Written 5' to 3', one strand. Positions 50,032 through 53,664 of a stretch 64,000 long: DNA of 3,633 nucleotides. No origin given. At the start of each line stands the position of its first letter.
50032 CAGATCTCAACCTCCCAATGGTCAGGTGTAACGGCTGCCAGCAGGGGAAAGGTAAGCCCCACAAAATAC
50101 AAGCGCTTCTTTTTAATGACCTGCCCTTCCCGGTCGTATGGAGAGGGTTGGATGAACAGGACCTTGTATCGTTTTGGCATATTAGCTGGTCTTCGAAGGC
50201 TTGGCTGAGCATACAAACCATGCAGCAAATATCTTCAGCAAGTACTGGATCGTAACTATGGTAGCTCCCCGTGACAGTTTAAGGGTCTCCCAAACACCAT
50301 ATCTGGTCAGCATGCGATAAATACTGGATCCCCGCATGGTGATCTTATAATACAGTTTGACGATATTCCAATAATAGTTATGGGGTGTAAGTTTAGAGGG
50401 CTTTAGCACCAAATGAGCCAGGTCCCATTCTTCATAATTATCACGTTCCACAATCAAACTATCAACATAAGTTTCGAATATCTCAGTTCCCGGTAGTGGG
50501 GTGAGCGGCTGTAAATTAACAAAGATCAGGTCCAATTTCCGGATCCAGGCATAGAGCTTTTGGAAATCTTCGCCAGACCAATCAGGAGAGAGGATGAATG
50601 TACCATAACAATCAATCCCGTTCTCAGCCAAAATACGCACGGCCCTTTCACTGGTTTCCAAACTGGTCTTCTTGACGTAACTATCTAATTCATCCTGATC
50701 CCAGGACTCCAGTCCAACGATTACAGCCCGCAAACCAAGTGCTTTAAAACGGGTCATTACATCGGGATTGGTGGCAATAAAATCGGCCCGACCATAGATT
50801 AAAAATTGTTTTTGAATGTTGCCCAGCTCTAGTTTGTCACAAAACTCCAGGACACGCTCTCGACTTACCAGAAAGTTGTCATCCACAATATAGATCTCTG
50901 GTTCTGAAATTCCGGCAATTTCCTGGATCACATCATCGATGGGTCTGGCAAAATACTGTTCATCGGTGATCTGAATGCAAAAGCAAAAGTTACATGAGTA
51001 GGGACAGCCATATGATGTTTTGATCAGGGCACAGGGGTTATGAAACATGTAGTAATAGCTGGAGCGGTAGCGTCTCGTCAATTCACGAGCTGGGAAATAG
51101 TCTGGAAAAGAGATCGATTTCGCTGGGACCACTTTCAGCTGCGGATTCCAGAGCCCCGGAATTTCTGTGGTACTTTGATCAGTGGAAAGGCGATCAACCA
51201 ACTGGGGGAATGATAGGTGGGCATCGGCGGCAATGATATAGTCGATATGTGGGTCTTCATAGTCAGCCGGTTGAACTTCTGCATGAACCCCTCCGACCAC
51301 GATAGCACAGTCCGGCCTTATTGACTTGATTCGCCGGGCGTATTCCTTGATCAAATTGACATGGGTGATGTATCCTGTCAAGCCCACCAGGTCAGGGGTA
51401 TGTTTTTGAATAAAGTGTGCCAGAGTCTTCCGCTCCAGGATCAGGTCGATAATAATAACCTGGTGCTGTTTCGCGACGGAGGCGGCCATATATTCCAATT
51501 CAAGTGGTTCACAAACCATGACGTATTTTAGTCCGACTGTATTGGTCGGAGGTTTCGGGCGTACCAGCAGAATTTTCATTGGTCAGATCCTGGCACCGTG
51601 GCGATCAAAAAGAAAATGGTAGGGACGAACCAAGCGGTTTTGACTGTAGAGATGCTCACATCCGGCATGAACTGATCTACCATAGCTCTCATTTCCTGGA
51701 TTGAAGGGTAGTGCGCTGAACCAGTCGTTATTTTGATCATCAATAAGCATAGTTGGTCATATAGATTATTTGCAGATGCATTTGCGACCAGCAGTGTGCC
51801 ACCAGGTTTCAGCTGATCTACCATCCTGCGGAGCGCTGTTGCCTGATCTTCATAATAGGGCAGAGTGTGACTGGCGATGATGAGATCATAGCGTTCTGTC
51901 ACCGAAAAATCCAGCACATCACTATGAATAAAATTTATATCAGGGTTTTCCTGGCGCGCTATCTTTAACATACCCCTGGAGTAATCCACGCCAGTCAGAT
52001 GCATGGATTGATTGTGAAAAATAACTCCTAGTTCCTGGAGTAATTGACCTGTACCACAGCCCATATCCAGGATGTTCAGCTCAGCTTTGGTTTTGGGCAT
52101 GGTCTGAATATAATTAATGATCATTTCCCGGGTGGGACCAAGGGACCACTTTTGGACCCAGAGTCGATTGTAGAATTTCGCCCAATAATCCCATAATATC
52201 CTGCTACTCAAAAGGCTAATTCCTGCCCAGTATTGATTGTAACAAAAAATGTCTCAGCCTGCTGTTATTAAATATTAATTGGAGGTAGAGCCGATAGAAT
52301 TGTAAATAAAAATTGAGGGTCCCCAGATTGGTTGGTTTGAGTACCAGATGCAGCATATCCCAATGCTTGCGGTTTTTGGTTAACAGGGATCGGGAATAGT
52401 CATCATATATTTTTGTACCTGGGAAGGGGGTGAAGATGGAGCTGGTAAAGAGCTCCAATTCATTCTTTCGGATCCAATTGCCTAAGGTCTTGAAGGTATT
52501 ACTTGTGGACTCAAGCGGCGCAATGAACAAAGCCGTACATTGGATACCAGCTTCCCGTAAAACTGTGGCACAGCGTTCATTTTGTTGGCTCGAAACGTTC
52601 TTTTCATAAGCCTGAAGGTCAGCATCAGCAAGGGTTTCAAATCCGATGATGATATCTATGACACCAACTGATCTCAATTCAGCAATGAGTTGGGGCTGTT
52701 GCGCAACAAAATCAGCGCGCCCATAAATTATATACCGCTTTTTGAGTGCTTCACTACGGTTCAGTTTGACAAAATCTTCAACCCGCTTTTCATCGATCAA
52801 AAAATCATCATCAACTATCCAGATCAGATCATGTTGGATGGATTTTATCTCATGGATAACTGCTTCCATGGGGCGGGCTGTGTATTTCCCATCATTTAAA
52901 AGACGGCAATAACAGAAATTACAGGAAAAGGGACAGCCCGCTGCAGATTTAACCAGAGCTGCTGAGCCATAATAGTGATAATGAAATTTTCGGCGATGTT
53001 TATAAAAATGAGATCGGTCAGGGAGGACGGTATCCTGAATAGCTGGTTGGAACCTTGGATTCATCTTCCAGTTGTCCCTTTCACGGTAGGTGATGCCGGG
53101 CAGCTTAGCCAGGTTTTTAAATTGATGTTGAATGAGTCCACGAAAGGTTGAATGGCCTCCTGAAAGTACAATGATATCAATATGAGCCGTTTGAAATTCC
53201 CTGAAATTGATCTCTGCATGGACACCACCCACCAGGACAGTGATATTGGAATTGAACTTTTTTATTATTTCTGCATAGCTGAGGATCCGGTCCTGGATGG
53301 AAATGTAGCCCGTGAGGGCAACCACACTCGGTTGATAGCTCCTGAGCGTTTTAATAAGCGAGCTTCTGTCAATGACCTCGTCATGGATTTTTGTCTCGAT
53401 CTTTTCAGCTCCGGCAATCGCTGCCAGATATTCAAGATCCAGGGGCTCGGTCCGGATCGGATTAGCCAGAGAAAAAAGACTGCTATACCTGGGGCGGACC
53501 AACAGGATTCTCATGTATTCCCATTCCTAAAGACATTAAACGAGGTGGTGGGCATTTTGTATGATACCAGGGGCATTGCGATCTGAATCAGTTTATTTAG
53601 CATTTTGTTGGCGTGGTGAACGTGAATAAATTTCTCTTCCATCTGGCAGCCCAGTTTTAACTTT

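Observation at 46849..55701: Operon with four paralogous B12-binding radical SAM enzymes, a SAM methyltransferase and two GNAT/Fem-like acyltransferases: a candidate novel biosynthetic or modification cluster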

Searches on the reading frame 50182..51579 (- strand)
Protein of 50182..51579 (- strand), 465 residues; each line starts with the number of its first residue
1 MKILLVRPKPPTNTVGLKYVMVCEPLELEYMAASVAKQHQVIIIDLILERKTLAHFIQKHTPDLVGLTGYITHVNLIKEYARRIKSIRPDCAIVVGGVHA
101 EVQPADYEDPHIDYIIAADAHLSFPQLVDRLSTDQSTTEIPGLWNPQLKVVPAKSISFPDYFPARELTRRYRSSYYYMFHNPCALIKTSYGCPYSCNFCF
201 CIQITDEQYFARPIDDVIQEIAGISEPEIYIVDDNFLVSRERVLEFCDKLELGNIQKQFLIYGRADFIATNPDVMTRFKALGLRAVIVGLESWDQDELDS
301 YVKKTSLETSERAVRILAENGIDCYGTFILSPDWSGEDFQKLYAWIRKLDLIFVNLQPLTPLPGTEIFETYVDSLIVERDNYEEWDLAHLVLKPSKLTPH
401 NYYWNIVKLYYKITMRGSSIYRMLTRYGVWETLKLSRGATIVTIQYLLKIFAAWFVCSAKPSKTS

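Call 4: search_protein_families(library=pfam, proteins=[window:50182-51579:-], max_evalue=0.01)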
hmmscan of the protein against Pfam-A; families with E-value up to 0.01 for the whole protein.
window:50182-51579:- (465 aa): 2 families
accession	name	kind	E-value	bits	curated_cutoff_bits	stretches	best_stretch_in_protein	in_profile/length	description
PF02310.24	B12-binding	-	4.6e-20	72.1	32.1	1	15-127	4-120/121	B12 binding domain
PF04055.27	Radical_SAM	-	1e-13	52.2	29.5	1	187-346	2-166/166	Radical SAM superfamily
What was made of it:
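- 50182..51579 (-): rSAM_C: HpnR/BchE-like B12-domain radical SAM, 465 aa. PF02310 4.6e-20 and PF04055 1e-13 (call 4).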

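Call 5: search_protein_families(library=ncbifam, proteins=[window:50182-51579:-], max_evalue=0.01)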
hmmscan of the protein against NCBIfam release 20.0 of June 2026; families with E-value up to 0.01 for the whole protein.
window:50182-51579:- (465 aa): 24 families
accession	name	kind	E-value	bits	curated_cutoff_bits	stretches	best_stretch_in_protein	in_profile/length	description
TIGR04367.1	HpnR_B12_rSAM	equivalog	3.6e-59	200.6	650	1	1-416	1-415/490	hopanoid C-3 methylase HpnR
TIGR02026.1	BchE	equivalog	4.6e-34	118.1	481.35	1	3-425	2-438/497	magnesium-protoporphyrin IX monomethyl ester anaerobic oxidative cyclase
TIGR03471.1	HpnJ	equivalog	1.5e-21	76.9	577.6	1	80-425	87-444/472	hopanoid biosynthesis associated radical SAM protein HpnJ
NF038361.1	rSAM_Sden_1168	equivalog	2.4e-19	69.3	575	1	46-392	125-494/560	Sden_1168 family B12-binding radical SAM P-methyltransferase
TIGR04479.1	bcpD_PhpK_rSAM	subfamily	2.6e-18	65.7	600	1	49-330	98-389/504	PhpK family radical SAM P-methyltransferase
NF040542.1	rSAM_RCCLKC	equivalog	4.5e-17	62.3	450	1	79-351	67-352/423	arsinothricin biosynthesis radical SAM protein ArsL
TIGR04013.1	B12_SAM_MJ_1487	hypoth_equivalog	6.5e-17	61.4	251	1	49-220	30-188/382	TIGR04013 family B12-binding domain/radical SAM domain-containing protein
NF040546.1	rSAM_CUAEP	equivalog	3e-14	52.6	500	1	25-352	13-344/468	CUAEP/CCAEP-tail radical SAM (seleno)protein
NF050148.1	rSAM_ApyD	equivalog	1.4e-12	46.9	750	1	54-377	67-399/645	RiPP biosynthesis radical SAM protein ApyD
TIGR04072.2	rSAM_ladder_B12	equivalog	4e-12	45.5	360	1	37-349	31-349/443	lipid biosynthesis B12-binding/radical SAM protein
NF033070.1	rSAM_AprD4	equivalog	2.5e-11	43.1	500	1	161-379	174-398/456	AprD4 family radical SAM diol-dehydratase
NF033712.0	B12_rSAM_KedN5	subfamily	2.3e-10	39.3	700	1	54-343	55-364/624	KedN5 family methylcobalamin-dependent radical SAM C-methyltransferase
TIGR03975.1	rSAM_ocin_1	subfamily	1.9e-09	36.6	281.85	1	53-349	120-430/606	RiPP maturation radical SAM C-methyltransferase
TIGR04385.1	B12_rSAM_cofa1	equivalog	1.6e-08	34.2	450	1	76-329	82-343/438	B12 lower ligand biosynthesis radical SAM protein BzaD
TIGR04190.1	B12_SAM_Ta0216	equivalog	5.8e-08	31.8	500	1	72-256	91-301/554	TIGR04190 family B12-binding domain/radical SAM domain protein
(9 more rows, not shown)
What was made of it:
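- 50182..51579 (-): HpnR 200.6 bits against 650 (call 5).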

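Call 6: find_encoding_contigs(protein=window:50182-51579:-, flank=10000, max_places=6)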
Protein window:50182-51579:- (465 aa): no gene with exactly this product is on record in the collection.

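Call 33: search_solved_structures(query=window:50182-51579:-, max_evalue=0.001)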
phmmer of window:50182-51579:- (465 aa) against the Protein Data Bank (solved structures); distinct sequences matched with E-value up to 0.001: 3.
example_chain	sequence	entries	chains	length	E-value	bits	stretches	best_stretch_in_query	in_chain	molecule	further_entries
6fd2_B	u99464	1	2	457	8.1e-11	44.7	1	159-374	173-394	Putative apramycin biosynthetic oxidoreductase 4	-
7kdx_A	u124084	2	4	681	1.1e-08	37.7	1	61-251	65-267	Methyltransferase TokK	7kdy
9n1b_A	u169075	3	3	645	9.3e-08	34.6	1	62-238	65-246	Radical SAM protein | Radical SAM enzyme CysS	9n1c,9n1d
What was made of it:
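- TokK and CysS are among the few PDB sequence hits of rSAM_C (call 33).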

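Call 84: search_protein_families(library=padloc, proteins=[window:50182-51579:-], max_evalue=0.001)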
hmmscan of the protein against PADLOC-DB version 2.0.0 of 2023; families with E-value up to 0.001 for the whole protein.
window:50182-51579:- (465 aa): 1 family
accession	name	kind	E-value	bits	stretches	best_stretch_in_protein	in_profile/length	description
PDLC04689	PDC-M51A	-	1.2e-08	32.3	1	51-378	60-381/420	-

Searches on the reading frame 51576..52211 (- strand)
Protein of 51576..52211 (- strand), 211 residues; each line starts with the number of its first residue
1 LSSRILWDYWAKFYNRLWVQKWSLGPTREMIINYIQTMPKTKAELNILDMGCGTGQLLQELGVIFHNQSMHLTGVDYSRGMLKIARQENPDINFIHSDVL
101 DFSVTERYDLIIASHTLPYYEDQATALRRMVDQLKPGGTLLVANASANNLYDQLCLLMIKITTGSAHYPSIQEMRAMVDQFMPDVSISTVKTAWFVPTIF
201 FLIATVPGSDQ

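Call 4: search_protein_families(library=pfam, proteins=[window:51576-52211:-], max_evalue=0.01)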
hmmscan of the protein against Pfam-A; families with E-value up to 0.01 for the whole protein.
window:51576-52211:- (211 aa): 18 families
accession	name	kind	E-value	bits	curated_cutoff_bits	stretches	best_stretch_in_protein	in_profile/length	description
PF13649.12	Methyltransf_25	-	2.4e-18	67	27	1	47-138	1-97/97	Methyltransferase domain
PF13847.12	Methyltransf_31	-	2.8e-17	63.2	27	1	43-154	3-122/145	Methyltransferase domain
PF08241.18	Methyltransf_11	-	4.4e-17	62.9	21.2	1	48-141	1-94/95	Methyltransferase domain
PF08242.18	Methyltransf_12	-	2.1e-15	57.6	30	1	48-140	1-98/98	Methyltransferase domain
PF13489.12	Methyltransf_23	-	1.2e-14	54.8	27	1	36-154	14-128/164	Methyltransferase domain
PF01209.24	Ubie_methyltran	-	1.9e-10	40.9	20.1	1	35-147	39-156/233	ubiE/COQ5 methyltransferase family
PF05401.17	NodS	-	2.5e-08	34.4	24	1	45-145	45-147/201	Nodulation protein S (NodS)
PF01739.24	CheR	-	3.8e-07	30.2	27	1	82-144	110-175/195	CheR methyltransferase, SAM binding domain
PF05175.20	MTS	-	1.6e-06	28.3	23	1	35-143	24-139/170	Methyltransferase small domain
PF13679.12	Methyltransf_32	-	1.1e-05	25.9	27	1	29-94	11-78/143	Methyltransferase domain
PF11599.14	AviRa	-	5.2e-05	23.3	25.7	1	29-87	37-95/232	RRNA methyltransferase AviRa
PF03848.20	TehB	-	0.00014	21.8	20.4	1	18-148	9-139/193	Tellurite resistance protein TehB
PF00891.24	Methyltransf_2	-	0.00036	20.4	22.3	1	46-145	65-167/210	O-methyltransferase domain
PF00398.26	RrnaAD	-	0.00059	19.4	24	1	32-120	19-110/263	Ribosomal RNA adenine dimethylase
PF05148.21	Methyltransf_8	-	0.00082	19.7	27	1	16-76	49-105/219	Hypothetical methyltransferase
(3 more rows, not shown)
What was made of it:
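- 51576..52211 (-): Class I SAM-dependent methyltransferase, 211 aa. Methyltransf_25 2.4e-18 (call 4).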

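Call 5: search_protein_families(library=ncbifam, proteins=[window:51576-52211:-], max_evalue=0.01)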
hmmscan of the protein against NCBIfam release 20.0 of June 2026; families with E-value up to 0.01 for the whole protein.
window:51576-52211:- (211 aa): 50 families (the best 25 are shown)
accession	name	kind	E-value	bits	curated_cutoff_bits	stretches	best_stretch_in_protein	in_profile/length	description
TIGR02072.1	BioC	equivalog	3.1e-21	76.3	184.95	1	28-185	17-174/244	malonyl-ACP O-methyltransferase BioC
NF002463.0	PRK01683.1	equivalog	9e-17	61.5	297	1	42-171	30-155/258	trans-aconitate 2-methyltransferase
NF043040.1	corrin_prot_MT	hypoth_equivalog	1.3e-14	54.1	180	1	20-182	20-188/216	corrinoid protein-associated methyltransferase CpaM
NF001244.0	PRK00216.1-5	equivalog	4.8e-13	48.9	216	1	29-146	38-157/236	bifunctional demethylmenaquinone methyltransferase/2-methoxy-6-polyprenyl-1,4-benzoquinol methylase UbiE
NF010703.0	PRK14103.1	equivalog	5e-12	45.8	320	1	38-142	25-124/256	trans-aconitate 2-methyltransferase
TIGR01934.1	MenG_MenH_UbiE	subfamily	6.8e-12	45.2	158.35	1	36-149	33-148/223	ubiquinone/menaquinone biosynthesis methyltransferase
NF045667.1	MTase_DVU1556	equivalog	7.9e-12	45.1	155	1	41-149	20-126/213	DVU_1556 family methyltransferase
TIGR01983.1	UbiG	equivalog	3.2e-11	43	102.95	1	37-143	43-152/228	bifunctional 2-polyprenyl-6-hydroxyphenol methylase/3-demethylubiquinol 3-O-methyltransferase UbiG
NF041820.1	daptide_MTase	equivalog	7e-10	38.8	175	1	44-149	37-149/243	daptide-type RiPP biosynthesis methyltransferase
TIGR03534.1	RF_mod_PrmC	equivalog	9.9e-10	38.3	199.1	1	28-154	74-201/253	peptide chain release factor N(5)-glutamine methyltransferase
NF041650.1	nod_mtase_NodS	equivalog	1.8e-09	37.5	300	1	45-147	40-144/190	nodulation methyltransferase NodS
NF001241.0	PRK00216.1-2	equivalog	2e-09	37.4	327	1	40-148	48-153/231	demethylmenaquinone methyltransferase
TIGR02021.1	BchM-ChlM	equivalog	2.1e-09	37.1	158.9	1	30-134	40-147/218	magnesium protoporphyrin IX methyltransferase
NF001243.0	PRK00216.1-4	equivalog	1.4e-08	34.3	235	1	40-150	44-159/237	demethylmenaquinone methyltransferase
NF007610.0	PRK10258.1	equivalog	2e-08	33.9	342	1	38-143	37-139/251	malonyl-ACP O-methyltransferase BioC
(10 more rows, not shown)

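Call 74: search_solved_structures(query=window:51576-52211:-, max_evalue=0.00001)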
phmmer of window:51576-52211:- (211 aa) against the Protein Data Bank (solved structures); distinct sequences matched with E-value up to 0.00001: 24.
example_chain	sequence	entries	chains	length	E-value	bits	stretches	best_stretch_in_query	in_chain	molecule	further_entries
9un4_A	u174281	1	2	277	3.5e-10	43.3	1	30-153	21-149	Juvenile hormone acid O-methyltransferase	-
3l8d_A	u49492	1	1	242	4.7e-10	42.9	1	5-143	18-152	Methyltransferase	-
3ccf_A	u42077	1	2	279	2.3e-08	37.4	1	46-169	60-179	Cyclopropane-fatty-acyl-phospholipid synthase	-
2p35_A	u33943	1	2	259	2.4e-08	37.4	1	42-153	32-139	Trans-aconitate 2-methyltransferase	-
5dm2_A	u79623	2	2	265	1.1e-07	35.2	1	31-146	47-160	Methyltransferase domain family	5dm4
5dm1_A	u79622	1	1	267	1.1e-07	35.2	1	31-147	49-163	Methyltransferase domain family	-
4kwc_A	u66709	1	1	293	1.4e-07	34.9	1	31-148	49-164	BpumL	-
6m81_A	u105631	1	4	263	1.6e-07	34.7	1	45-142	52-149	dTDP-3-amino-3,6-dideoxy-alpha-D-glucopyranose N,N-dimethyltransferase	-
3pfg_A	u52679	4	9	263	1.7e-07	34.6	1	45-142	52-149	N-methyltransferase | dTDP-3-amino-3,6-dideoxy-alpha-D-glucopyranose N,N-dimethyltransferase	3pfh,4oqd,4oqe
6m82_A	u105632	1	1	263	1.7e-07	34.6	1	45-142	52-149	dTDP-3-amino-3,6-dideoxy-alpha-D-glucopyranose N,N-dimethyltransferase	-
6m83_A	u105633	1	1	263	1.8e-07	34.5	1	45-142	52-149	dTDP-3-amino-3,6-dideoxy-alpha-D-glucopyranose N,N-dimethyltransferase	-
7wzf_A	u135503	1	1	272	2e-07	34.4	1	43-143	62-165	YunM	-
3px3_A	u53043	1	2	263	3e-07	33.8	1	45-141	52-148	N-methyltransferase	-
3px2_A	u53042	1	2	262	3e-07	33.8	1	45-141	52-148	N-methyltransferase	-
8rdl_A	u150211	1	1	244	6.8e-07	32.6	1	35-145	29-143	ToxA protein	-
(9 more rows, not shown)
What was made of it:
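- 51576..52211 (-): Nearest PDB entries are juvenile hormone acid O-MT and trans-aconitate MT (call 74).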

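Call 84: search_protein_families(library=padloc, proteins=[window:51576-52211:-], max_evalue=0.001)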
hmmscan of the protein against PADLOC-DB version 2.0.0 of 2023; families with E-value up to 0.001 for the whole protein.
window:51576-52211:- (211 aa): 3 families
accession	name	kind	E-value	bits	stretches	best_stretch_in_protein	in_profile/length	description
PDLC04134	mad2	-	5e-23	79.7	1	6-197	254-432/492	mads_2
PDLC03258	MTase_II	-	7.3e-07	26.7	1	28-114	32-109/366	Type II methyltransferase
PDLC03719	oMTase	-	2.5e-05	21.4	1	26-114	33-119/387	orphan methyltransferase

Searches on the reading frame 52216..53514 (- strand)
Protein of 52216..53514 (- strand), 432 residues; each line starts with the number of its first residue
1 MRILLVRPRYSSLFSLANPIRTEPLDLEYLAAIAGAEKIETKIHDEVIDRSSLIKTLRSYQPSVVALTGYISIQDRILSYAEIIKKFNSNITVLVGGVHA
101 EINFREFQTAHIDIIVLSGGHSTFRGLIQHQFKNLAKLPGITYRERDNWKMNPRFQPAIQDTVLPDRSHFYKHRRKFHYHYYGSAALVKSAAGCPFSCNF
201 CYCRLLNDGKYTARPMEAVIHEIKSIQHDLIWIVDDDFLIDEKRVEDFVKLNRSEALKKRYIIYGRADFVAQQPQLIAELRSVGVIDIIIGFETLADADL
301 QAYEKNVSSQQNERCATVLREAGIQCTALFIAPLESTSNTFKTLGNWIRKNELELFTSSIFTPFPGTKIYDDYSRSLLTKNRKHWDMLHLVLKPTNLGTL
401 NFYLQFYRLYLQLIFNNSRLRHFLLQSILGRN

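Call 4: search_protein_families(library=pfam, proteins=[window:52216-53514:-], max_evalue=0.01)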
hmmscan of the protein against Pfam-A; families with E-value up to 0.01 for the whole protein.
window:52216-53514:- (432 aa): 2 families
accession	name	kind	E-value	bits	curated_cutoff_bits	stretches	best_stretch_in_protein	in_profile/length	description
PF04055.27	Radical_SAM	-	2.7e-11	44.4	29.5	1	191-331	4-149/166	Radical SAM superfamily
PF02310.24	B12-binding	-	2.1e-10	40.9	32.1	1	23-127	13-120/121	B12 binding domain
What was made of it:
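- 52216..53514 (-): rSAM_D: HpnR/BchE-like B12-domain radical SAM, 432 aa. It is the only rSAM kept in the four-gene cable-bacteria version. PF04055 and PF02310 (call 4).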

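Call 5: search_protein_families(library=ncbifam, proteins=[window:52216-53514:-], max_evalue=0.01)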
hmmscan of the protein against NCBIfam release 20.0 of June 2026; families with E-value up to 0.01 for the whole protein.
window:52216-53514:- (432 aa): 24 families
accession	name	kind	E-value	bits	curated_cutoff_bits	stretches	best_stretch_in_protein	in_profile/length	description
TIGR04367.1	HpnR_B12_rSAM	equivalog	2.7e-46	158.1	650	1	1-417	1-414/490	hopanoid C-3 methylase HpnR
TIGR02026.1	BchE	equivalog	2.2e-35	122.5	481.35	1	2-416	1-430/497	magnesium-protoporphyrin IX monomethyl ester anaerobic oxidative cyclase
TIGR04479.1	bcpD_PhpK_rSAM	subfamily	1.7e-19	69.6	600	1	50-361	99-419/504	PhpK family radical SAM P-methyltransferase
TIGR03471.1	HpnJ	equivalog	7.9e-19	67.9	577.6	1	66-375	74-389/472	hopanoid biosynthesis associated radical SAM protein HpnJ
NF050148.1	rSAM_ApyD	equivalog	5.7e-18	64.7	750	1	61-377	74-397/645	RiPP biosynthesis radical SAM protein ApyD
NF040542.1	rSAM_RCCLKC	equivalog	1.4e-13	50.8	450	1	32-354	22-353/423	arsinothricin biosynthesis radical SAM protein ArsL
TIGR04013.1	B12_SAM_MJ_1487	hypoth_equivalog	7.9e-13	48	251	1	38-228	19-194/382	TIGR04013 family B12-binding domain/radical SAM domain-containing protein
NF033712.0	B12_rSAM_KedN5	subfamily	3.8e-12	45.2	700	1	56-331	57-349/624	KedN5 family methylcobalamin-dependent radical SAM C-methyltransferase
TIGR04295.1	B12_rSAM_oligo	hypoth_equivalog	2.1e-11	43.2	400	1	91-312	103-321/422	TIGR04295 family B12-binding domain-containing radical SAM protein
NF040546.1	rSAM_CUAEP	equivalog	1.5e-10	40.4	500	1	80-352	67-342/468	CUAEP/CCAEP-tail radical SAM (seleno)protein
NF038361.1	rSAM_Sden_1168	equivalog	2.2e-10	39.8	575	1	16-249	91-349/560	Sden_1168 family B12-binding radical SAM P-methyltransferase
TIGR04014.1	B12_SAM_MJ_0865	equivalog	3.8e-10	39.1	360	1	51-371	28-356/434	methyl-coenzyme M reductase glutamine C-methyltransferase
TIGR04072.2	rSAM_ladder_B12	equivalog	1.2e-09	37.3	360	1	91-370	99-369/443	lipid biosynthesis B12-binding/radical SAM protein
TIGR03975.1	rSAM_ocin_1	subfamily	3.7e-09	35.6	281.85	1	52-336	119-416/606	RiPP maturation radical SAM C-methyltransferase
TIGR04190.1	B12_SAM_Ta0216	equivalog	6.6e-09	34.9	500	1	79-305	98-346/554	TIGR04190 family B12-binding domain/radical SAM domain protein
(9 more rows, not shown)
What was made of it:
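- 52216..53514 (-): HpnR 158 bits against 650, and BchE 122 against 481 (call 5).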

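Call 84: search_protein_families(library=padloc, proteins=[window:52216-53514:-], max_evalue=0.001)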
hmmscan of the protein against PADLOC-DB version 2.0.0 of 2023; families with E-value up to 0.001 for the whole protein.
window:52216-53514:- (432 aa): 0 families
